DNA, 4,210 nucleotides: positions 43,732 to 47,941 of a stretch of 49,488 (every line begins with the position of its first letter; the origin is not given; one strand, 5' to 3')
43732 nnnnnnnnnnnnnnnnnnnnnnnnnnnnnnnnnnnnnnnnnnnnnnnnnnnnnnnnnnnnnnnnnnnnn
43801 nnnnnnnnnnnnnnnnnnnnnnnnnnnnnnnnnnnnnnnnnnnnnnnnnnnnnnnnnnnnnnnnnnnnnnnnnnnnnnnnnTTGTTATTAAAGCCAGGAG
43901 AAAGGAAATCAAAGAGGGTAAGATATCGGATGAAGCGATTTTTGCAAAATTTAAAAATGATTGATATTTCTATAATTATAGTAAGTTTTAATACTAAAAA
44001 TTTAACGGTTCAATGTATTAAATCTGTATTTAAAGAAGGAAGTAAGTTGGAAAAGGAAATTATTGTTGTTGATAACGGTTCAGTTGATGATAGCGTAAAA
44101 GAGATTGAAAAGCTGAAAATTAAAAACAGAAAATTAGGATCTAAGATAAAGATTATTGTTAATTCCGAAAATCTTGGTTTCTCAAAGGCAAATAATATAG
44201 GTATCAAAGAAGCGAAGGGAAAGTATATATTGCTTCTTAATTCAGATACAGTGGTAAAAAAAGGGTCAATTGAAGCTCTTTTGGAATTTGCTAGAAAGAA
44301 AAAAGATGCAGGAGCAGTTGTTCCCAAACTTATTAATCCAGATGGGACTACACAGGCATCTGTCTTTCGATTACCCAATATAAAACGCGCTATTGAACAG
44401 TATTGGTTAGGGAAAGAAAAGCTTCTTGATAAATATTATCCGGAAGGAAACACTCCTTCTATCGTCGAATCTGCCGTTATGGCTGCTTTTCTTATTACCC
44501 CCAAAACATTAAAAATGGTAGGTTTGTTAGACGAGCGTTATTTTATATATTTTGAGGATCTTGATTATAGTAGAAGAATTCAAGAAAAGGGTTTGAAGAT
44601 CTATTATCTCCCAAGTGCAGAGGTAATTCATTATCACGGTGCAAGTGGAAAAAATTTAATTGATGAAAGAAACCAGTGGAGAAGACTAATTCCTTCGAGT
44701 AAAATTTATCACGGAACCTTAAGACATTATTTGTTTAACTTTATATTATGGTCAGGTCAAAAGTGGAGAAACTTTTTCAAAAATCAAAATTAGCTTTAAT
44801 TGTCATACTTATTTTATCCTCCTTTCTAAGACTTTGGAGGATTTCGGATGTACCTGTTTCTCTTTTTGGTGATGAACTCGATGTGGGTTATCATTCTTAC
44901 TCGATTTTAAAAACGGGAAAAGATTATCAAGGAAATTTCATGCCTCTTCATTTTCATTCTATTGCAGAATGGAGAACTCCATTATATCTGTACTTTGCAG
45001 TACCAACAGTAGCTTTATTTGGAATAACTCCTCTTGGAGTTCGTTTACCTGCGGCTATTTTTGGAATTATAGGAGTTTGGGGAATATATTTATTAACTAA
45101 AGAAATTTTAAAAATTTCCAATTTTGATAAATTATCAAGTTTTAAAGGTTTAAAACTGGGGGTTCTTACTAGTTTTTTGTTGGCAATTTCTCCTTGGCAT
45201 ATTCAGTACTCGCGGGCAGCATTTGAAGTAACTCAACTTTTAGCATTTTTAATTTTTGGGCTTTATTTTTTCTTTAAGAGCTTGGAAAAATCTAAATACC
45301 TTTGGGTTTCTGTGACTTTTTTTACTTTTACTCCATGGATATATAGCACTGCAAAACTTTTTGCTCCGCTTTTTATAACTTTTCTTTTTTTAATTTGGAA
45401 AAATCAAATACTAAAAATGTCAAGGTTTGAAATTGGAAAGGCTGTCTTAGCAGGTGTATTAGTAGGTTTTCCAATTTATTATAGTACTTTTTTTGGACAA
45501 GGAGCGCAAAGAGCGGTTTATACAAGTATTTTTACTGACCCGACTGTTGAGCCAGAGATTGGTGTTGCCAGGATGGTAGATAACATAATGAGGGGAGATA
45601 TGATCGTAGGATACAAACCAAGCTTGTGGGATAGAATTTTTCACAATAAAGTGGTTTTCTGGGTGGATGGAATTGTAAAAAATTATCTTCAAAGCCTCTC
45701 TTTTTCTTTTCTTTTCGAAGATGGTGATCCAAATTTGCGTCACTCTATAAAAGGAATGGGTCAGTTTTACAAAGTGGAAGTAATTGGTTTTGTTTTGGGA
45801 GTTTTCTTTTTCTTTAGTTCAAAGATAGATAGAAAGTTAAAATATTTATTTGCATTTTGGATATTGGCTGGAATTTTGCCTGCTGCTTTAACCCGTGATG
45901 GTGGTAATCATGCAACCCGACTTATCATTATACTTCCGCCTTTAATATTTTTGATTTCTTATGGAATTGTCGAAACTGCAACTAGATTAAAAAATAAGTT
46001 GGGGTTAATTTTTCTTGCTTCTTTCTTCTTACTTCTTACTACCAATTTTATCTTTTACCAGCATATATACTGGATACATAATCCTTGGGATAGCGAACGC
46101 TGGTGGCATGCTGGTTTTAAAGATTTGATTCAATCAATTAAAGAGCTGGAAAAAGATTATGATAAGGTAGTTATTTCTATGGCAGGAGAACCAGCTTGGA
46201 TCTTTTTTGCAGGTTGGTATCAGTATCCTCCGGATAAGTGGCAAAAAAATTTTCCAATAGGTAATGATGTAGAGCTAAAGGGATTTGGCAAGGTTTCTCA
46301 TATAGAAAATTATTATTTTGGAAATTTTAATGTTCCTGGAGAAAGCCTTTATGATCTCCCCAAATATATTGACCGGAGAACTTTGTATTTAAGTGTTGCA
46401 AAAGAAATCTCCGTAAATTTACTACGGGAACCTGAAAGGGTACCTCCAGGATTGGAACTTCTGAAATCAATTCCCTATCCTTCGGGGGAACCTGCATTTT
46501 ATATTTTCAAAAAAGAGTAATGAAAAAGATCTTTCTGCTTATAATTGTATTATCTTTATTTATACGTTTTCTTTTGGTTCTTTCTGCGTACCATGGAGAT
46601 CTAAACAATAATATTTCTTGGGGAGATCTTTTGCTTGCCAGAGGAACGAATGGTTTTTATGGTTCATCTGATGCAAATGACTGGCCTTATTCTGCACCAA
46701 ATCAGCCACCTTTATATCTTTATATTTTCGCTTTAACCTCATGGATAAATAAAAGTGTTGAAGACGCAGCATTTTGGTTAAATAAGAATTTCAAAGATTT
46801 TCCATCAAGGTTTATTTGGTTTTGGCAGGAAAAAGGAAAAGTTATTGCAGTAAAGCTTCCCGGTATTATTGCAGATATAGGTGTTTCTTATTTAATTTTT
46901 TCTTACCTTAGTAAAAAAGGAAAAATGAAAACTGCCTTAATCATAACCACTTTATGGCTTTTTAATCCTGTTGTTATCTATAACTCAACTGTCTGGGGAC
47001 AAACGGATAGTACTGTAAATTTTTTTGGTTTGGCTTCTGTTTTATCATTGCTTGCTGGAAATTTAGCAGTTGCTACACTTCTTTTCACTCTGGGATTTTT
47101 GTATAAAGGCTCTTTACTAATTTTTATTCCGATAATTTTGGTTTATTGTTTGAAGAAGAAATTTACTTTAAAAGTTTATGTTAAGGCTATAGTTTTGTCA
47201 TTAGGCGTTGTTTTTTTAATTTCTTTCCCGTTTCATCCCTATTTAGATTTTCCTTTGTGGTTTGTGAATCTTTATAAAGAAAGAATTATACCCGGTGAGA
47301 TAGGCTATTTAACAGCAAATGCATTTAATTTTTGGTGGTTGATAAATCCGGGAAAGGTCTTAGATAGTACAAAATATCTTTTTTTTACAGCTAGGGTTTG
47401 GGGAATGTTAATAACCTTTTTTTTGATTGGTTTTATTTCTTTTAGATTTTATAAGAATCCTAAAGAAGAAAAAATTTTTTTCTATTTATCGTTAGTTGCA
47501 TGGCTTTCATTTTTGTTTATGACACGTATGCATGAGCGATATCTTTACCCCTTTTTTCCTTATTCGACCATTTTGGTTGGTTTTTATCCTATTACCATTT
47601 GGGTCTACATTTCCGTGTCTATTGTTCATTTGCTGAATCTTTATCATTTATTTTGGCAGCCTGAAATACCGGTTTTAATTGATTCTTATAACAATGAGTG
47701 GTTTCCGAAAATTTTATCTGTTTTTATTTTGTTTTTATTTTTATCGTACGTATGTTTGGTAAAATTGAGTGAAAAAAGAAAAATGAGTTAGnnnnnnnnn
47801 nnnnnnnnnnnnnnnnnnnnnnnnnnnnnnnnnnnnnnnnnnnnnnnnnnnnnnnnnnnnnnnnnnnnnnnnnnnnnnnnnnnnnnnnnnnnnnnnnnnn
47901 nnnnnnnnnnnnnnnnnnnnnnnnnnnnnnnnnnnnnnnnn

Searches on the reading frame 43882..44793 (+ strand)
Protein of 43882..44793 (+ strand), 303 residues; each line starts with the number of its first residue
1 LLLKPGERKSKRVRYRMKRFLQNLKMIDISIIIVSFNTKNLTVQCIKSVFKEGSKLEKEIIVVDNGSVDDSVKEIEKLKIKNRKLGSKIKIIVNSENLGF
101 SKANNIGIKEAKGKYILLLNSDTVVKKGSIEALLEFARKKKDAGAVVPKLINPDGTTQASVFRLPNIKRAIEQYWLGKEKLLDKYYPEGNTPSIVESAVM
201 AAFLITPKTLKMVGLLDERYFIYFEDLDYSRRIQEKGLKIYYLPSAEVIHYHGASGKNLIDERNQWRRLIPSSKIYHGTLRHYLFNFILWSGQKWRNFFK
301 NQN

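Call 8: search_protein_families(library=pfam, proteins=[window:43882-44793:+], max_evalue=0.001)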
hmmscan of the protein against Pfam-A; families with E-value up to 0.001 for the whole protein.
window:43882-44793:+ (303 aa): 4 families
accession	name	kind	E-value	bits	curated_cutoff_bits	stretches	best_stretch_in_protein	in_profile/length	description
PF00535.33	Glycos_transf_2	-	3.6e-28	99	23.3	1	30-161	1-127/168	Glycosyl transferase family 2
PF13641.12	Glyco_tranf_2_3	-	6.3e-18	66.1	27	1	29-266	3-227/230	Glycosyltransferase like family 2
PF10111.15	Glyco_tranf_2_2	-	1.4e-06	28.5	27.3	1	57-233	29-199/276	Glycosyltransferase like family 2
PF13632.12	Glyco_trans_2_3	-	6.5e-06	26.5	27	0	217-291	91-166/198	Glycosyl transferase family group 2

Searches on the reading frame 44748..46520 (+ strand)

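Call 8: search_protein_families(library=pfam, proteins=[window:44748-46520:+], max_evalue=0.001)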
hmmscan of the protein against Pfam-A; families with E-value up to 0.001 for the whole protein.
window:44748-46520:+ (590 aa): 1 family
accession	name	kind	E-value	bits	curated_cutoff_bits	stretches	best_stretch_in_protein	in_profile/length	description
PF13231.12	PMT_2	-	1.4e-05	25.8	26.1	1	77-239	3-154/160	Dolichyl-phosphate-mannose-protein mannosyltransferase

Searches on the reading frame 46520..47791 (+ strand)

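Call 8: search_protein_families(library=pfam, proteins=[window:46520-47791:+], max_evalue=0.001)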
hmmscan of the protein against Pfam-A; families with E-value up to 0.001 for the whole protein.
window:46520-47791:+ (423 aa): 1 family
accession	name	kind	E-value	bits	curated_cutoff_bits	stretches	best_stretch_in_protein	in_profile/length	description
PF03155.21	Alg6_Alg8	-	0.00014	21.4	25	1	63-381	48-388/482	ALG6, ALG8 glycosyltransferase family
